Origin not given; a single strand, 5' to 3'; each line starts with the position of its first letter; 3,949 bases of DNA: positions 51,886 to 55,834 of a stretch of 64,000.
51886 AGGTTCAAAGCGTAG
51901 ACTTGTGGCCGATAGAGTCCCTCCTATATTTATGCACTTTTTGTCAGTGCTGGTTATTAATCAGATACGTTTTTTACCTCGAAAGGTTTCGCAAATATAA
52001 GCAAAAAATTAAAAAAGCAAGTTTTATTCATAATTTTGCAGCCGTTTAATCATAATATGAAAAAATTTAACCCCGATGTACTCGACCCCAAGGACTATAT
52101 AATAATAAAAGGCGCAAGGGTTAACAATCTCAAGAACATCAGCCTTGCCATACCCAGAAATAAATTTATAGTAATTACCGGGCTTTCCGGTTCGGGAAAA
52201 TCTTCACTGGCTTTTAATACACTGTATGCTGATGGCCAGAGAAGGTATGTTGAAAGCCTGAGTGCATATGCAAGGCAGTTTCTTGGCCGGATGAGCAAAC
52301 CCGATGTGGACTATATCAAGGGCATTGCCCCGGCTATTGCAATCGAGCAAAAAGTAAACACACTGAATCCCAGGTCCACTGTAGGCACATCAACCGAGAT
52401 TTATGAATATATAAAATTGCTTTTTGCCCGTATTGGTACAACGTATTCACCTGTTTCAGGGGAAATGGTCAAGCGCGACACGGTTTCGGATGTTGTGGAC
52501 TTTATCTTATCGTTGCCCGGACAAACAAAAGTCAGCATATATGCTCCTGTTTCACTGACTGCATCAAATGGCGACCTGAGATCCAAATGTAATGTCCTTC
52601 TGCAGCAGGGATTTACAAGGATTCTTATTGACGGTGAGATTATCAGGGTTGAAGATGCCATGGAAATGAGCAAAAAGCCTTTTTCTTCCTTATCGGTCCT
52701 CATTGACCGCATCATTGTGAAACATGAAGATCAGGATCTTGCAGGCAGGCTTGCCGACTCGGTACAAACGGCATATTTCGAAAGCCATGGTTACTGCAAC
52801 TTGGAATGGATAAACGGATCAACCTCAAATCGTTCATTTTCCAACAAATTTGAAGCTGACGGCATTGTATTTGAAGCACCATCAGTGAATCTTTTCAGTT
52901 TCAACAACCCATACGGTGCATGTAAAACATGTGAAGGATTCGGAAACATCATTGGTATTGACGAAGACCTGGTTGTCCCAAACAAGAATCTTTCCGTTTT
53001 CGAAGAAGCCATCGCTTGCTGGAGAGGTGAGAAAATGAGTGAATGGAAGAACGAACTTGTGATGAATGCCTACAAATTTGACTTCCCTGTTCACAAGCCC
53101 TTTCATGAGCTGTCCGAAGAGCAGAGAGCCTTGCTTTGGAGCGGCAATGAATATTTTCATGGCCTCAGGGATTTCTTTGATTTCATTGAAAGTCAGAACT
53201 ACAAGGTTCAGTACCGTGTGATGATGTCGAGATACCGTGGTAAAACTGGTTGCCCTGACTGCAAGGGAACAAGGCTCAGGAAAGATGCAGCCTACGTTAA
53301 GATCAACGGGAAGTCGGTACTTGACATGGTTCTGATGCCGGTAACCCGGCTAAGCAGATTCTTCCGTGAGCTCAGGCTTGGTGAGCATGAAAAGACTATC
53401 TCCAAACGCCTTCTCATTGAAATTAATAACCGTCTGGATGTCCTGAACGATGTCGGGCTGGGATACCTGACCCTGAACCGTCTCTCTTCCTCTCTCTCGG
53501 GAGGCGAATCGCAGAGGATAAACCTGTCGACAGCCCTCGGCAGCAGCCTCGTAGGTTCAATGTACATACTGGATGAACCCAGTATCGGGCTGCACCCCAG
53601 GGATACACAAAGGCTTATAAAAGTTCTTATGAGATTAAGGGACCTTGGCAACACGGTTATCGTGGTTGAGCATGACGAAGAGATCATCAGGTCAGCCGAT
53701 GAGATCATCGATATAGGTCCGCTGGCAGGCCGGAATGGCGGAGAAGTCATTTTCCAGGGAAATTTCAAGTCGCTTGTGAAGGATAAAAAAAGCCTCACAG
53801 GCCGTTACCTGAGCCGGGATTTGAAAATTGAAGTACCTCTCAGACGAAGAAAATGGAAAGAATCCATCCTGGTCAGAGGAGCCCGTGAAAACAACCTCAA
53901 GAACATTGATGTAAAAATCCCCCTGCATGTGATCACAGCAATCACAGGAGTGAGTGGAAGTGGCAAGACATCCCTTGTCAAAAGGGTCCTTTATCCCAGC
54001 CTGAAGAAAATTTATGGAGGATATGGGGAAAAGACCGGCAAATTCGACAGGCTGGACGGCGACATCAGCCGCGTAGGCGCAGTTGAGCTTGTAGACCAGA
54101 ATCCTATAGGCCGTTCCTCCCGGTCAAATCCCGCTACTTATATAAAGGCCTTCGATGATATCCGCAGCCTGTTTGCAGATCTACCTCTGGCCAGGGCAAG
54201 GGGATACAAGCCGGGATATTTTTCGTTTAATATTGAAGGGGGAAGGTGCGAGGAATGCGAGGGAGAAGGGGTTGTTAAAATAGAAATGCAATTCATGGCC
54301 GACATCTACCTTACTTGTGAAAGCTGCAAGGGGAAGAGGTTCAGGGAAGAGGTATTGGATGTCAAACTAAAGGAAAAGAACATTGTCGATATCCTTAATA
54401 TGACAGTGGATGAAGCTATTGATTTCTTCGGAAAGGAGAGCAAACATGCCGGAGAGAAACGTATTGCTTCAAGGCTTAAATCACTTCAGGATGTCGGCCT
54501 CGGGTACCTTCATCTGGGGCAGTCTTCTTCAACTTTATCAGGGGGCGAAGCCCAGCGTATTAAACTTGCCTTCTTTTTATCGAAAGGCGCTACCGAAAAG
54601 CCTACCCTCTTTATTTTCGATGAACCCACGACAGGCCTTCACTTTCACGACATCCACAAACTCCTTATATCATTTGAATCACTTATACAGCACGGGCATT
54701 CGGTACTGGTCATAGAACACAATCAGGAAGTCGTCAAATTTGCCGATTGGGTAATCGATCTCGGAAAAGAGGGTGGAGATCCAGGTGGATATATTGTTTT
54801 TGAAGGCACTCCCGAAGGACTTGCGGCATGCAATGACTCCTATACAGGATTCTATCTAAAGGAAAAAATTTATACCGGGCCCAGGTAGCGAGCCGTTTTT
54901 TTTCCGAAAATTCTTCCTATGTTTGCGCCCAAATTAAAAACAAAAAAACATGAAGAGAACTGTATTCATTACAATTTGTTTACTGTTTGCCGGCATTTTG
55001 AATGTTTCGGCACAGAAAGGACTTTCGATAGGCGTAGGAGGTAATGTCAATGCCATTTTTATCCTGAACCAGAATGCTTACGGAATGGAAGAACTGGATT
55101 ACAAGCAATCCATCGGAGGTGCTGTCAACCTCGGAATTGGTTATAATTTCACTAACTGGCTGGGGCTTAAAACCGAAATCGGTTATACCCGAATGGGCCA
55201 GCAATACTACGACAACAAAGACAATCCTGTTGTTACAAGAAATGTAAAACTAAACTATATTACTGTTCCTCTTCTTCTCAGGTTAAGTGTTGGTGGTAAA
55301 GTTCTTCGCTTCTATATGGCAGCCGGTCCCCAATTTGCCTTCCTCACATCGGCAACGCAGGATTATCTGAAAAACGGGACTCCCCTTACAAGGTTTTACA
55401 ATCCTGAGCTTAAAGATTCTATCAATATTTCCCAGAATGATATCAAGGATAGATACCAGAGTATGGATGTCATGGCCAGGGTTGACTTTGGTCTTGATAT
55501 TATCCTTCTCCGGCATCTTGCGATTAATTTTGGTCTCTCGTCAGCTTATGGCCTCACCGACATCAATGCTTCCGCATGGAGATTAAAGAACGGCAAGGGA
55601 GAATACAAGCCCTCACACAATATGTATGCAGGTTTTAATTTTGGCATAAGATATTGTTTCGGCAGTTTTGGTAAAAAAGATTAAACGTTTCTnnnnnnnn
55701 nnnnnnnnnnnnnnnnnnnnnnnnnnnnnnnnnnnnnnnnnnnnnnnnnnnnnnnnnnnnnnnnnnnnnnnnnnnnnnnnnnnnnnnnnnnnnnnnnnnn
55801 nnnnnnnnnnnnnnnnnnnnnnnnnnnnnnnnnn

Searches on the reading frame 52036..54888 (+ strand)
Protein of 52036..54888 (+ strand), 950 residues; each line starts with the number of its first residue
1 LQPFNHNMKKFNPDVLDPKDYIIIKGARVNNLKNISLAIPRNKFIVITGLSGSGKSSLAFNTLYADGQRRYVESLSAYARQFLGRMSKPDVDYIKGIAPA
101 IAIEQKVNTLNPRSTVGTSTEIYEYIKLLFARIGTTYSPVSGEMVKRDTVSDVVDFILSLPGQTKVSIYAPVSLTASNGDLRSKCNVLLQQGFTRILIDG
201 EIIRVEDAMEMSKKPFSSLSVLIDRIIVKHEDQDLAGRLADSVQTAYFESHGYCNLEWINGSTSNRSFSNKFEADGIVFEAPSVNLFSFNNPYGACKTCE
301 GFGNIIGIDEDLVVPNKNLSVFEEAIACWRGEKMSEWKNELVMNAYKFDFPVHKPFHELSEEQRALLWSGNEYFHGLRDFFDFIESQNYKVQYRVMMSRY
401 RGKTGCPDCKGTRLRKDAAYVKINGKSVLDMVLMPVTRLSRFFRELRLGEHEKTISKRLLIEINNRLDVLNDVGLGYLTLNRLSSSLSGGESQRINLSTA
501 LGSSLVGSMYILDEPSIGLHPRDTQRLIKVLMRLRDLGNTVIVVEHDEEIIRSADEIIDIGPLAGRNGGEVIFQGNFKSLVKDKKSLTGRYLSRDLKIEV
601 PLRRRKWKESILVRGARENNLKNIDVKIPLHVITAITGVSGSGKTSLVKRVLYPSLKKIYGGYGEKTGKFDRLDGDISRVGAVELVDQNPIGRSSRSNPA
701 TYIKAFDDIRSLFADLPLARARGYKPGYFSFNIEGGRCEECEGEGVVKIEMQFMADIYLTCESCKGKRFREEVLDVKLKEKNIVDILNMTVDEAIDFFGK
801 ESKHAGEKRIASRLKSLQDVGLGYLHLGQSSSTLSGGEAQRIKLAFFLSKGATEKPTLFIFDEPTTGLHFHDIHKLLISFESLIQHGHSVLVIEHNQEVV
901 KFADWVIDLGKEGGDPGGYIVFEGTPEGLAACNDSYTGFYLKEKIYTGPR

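Call 47: search_protein_families(library=pfam, proteins=[window:52036-54888:+], max_evalue=0.00001)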
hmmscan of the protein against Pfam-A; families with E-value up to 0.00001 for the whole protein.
window:52036-54888:+ (950 aa): 9 families
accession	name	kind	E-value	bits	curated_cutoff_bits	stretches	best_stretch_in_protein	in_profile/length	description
PF00005.33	ABC_tran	-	5.2e-22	79.4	25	0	788-866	73-137/137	ABC transporter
PF17760.6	UvrA_inter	-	6.7e-20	71.4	23.3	1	149-256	2-105/109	UvrA interaction domain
PF02463.25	SMC_N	-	1.1e-14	54.9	40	0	830-908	133-210/220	RecF/RecN/SMC N terminal domain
PF17755.6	UvrA_DNA-bind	-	1.1e-11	45.5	23.2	1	309-373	1-65/110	UvrA DNA-binding domain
PF13304.12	AAA_21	-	2e-08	35.1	27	0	481-549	232-301/304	AAA domain, putative AbiEii toxin, Type IV TA system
PF20703.3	nSTAND1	-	1.6e-07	31.8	27.1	0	617-657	19-59/379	Novel STAND NTPase 1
PF13191.12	AAA_16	-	2.5e-07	31.8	32.6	0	40-88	22-64/167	AAA ATPase domain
PF13555.12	AAA_29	-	1.4e-06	28.4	27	0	626-655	17-49/61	P-loop containing region of AAA domain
PF00684.25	DnaJ_CXXCXGXG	-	6.3e-06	26.8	32.7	0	737-767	17-50/65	DnaJ central domain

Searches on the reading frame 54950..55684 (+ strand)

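Call 47: search_protein_families(library=pfam, proteins=[window:54950-55684:+], max_evalue=0.00001)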
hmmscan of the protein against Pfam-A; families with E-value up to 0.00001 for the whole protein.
window:54950-55684:+ (244 aa): 2 families
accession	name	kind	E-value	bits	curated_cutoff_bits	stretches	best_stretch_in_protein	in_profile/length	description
PF13568.12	OMP_b-brl_2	-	3.4e-20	73.3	27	1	21-205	2-173/175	Outer membrane protein beta-barrel domain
PF13505.12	OMP_b-brl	-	1.5e-10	42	28.7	1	11-208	3-165/175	Outer membrane protein beta-barrel domain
